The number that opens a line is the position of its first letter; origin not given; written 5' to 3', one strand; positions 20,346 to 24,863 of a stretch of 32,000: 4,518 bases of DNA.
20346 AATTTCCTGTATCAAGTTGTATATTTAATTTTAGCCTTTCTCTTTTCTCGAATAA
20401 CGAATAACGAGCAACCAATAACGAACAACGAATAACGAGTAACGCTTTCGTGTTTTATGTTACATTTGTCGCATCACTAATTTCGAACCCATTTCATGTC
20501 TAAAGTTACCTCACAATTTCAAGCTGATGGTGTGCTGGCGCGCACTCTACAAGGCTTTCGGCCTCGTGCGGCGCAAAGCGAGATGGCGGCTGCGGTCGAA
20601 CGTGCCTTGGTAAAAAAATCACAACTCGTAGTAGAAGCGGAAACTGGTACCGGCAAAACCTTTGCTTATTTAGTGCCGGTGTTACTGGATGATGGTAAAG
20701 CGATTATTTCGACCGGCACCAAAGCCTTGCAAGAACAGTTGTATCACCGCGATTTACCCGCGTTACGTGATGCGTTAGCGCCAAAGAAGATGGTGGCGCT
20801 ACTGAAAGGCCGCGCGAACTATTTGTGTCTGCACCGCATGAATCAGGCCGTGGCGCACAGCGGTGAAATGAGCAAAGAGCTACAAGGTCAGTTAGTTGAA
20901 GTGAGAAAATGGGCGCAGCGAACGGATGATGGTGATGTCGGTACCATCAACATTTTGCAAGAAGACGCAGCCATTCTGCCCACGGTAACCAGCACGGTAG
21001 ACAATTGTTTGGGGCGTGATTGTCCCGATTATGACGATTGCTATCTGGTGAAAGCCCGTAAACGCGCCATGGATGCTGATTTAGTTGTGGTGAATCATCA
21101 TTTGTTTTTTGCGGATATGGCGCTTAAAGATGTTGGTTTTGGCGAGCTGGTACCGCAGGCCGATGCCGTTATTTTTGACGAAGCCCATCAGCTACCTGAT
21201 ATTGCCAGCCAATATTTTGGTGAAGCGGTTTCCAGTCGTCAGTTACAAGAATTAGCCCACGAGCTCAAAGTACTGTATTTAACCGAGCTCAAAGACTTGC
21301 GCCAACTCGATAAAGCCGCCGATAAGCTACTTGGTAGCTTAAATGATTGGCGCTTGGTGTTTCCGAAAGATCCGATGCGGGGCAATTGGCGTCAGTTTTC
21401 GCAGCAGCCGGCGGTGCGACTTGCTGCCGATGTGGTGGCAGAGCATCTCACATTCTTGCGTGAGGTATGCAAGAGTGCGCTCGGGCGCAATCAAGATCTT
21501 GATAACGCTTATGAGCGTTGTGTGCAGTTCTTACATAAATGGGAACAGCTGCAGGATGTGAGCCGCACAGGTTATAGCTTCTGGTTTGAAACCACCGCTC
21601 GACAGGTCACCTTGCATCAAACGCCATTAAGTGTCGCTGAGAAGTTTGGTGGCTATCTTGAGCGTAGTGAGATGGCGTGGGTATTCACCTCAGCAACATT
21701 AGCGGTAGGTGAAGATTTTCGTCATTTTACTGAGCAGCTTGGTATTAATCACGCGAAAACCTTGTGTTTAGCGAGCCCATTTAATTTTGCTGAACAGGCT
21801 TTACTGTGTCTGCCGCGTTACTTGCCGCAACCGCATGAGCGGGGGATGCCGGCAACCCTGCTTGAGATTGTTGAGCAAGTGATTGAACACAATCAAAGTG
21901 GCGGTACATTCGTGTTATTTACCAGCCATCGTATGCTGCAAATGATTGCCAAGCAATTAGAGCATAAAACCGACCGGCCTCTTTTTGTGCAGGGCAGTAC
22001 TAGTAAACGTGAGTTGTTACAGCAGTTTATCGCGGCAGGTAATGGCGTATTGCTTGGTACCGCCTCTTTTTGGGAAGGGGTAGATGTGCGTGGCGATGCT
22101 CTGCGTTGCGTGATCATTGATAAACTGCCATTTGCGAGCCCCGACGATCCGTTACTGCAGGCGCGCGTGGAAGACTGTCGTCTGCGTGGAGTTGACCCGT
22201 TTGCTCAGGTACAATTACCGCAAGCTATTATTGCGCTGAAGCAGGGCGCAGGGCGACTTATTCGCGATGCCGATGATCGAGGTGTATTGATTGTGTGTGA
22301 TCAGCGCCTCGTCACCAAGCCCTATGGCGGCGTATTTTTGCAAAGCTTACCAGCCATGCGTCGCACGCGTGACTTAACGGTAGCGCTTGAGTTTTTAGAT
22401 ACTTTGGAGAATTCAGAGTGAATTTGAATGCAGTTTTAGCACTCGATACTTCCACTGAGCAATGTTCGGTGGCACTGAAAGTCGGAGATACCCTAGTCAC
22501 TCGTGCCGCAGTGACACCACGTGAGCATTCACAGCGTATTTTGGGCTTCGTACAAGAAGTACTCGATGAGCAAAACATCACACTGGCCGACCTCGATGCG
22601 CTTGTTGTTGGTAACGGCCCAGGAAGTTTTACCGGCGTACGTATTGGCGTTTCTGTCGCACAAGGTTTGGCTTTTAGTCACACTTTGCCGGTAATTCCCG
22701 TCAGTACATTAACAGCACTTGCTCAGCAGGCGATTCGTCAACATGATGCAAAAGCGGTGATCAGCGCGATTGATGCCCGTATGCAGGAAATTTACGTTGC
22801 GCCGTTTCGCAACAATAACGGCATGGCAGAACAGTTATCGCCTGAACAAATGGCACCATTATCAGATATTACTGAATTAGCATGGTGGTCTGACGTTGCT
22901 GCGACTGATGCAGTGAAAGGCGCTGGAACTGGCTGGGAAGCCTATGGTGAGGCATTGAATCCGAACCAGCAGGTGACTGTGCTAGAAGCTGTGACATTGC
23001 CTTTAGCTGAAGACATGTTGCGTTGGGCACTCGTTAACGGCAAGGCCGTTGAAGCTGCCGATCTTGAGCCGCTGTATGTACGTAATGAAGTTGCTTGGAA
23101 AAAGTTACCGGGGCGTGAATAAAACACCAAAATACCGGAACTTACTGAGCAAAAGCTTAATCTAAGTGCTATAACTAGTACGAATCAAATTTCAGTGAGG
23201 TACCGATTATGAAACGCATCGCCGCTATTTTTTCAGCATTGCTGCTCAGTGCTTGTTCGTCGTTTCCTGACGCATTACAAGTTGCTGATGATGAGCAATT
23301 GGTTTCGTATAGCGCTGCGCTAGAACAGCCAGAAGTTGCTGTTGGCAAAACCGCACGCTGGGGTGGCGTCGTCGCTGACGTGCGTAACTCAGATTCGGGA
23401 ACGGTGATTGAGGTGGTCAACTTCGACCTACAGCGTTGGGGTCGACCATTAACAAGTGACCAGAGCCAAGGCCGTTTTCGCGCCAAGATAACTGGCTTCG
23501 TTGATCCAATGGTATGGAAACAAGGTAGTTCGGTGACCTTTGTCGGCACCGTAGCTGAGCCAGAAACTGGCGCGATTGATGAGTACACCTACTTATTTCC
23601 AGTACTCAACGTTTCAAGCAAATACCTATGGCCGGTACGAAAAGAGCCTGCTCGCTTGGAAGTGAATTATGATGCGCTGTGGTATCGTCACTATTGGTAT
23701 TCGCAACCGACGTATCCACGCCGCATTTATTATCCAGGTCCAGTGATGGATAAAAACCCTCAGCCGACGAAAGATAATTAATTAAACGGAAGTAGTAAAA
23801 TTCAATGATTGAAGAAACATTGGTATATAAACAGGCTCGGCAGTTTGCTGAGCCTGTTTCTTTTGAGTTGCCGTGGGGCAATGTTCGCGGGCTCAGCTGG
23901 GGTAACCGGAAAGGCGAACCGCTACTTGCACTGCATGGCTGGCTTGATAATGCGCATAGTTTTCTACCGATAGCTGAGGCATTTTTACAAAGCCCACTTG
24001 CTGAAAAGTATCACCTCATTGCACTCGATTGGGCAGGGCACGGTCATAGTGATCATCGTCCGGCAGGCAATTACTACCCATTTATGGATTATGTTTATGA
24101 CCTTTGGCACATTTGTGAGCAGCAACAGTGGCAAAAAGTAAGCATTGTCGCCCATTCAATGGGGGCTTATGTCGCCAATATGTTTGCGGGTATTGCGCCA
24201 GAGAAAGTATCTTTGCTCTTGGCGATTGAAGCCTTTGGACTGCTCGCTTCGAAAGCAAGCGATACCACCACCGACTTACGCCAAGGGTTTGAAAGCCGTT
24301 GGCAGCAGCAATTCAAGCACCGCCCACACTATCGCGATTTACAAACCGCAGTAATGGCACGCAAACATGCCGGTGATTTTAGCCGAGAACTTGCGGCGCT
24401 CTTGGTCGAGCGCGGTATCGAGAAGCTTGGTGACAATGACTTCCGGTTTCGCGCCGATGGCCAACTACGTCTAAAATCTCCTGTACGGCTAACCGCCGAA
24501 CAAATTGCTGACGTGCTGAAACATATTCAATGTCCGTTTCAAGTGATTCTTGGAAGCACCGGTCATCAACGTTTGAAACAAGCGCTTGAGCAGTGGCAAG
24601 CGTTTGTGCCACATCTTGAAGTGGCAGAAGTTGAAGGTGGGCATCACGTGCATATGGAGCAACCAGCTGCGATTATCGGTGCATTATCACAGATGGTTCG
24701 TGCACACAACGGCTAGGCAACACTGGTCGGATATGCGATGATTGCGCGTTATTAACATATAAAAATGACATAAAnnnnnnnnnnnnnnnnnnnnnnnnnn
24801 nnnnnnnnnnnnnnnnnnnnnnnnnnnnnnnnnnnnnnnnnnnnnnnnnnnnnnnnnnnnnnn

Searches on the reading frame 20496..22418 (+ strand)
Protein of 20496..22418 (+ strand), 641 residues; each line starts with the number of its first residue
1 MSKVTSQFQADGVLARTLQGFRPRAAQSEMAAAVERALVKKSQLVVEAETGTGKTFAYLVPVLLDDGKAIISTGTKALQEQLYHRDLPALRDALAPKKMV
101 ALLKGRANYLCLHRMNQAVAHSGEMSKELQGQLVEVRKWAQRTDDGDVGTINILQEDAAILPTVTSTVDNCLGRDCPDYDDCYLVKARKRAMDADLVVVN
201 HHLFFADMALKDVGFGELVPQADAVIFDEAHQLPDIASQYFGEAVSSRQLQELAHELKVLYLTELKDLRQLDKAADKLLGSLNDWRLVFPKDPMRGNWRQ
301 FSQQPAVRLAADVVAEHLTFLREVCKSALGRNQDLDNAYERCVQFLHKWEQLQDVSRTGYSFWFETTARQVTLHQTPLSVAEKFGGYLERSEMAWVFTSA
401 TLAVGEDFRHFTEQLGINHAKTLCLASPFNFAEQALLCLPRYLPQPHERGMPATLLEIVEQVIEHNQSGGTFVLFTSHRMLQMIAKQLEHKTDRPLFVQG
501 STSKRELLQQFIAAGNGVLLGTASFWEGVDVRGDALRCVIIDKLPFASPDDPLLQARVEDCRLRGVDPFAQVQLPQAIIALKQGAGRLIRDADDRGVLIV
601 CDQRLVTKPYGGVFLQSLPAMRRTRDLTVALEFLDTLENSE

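Call 43: search_protein_families(library=pfam, proteins=[window:20496-22418:+], max_evalue=0.00001)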
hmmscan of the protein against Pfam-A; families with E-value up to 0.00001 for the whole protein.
window:20496-22418:+ (641 aa): 2 families
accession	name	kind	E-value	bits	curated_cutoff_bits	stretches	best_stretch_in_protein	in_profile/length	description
PF13307.12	Helicase_C_2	-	4.5e-45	154.2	25.3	1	465-619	6-168/170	Helicase C-terminal domain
PF00270.35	DEAD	-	2.6e-11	44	26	1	32-85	6-64/167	DEAD/DEAH box helicase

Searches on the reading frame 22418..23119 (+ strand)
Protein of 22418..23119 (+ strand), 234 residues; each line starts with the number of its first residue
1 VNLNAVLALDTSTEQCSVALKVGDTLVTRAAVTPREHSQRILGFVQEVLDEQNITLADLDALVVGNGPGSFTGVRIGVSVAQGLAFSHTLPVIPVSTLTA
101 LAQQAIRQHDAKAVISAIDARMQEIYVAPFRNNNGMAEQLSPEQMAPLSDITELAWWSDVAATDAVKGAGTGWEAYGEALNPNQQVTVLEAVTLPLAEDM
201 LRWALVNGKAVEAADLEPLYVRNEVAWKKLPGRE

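Call 43: search_protein_families(library=pfam, proteins=[window:22418-23119:+], max_evalue=0.00001)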
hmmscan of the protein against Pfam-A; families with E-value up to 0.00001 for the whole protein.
window:22418-23119:+ (234 aa): 1 family
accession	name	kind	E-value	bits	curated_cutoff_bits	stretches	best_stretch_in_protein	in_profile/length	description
PF00814.31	TsaD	-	4.8e-30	105.6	24.8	1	33-156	25-152/264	tRNA N6-adenosine threonylcarbamoyltransferase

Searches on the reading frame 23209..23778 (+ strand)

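Call 24: search_protein_families(library=pfam, proteins=[window:23209-23778:+], max_evalue=0.001)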
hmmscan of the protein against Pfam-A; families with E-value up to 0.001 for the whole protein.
window:23209-23778:+ (190 aa): 1 family
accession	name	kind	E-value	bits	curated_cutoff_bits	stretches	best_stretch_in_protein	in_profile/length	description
PF03843.18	Slp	-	2.3e-46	157.4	22.5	1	13-168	1-152/153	Outer membrane lipoprotein Slp family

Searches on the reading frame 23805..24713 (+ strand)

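Call 43: search_protein_families(library=pfam, proteins=[window:23805-24713:+], max_evalue=0.00001)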
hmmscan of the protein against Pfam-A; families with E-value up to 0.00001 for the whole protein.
window:23805-24713:+ (303 aa): 3 families
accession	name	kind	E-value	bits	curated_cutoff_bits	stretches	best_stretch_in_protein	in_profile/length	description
PF00561.26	Abhydrolase_1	-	6.5e-24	85.4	25.8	1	39-287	2-245/245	alpha/beta hydrolase fold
PF12697.13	Abhydrolase_6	-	4.8e-17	63.8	26.3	1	41-291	2-215/217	Alpha/beta hydrolase family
PF12146.15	Hydrolase_4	-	4.7e-10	39.6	27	1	41-138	8-104/239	Serine aminopeptidase, S33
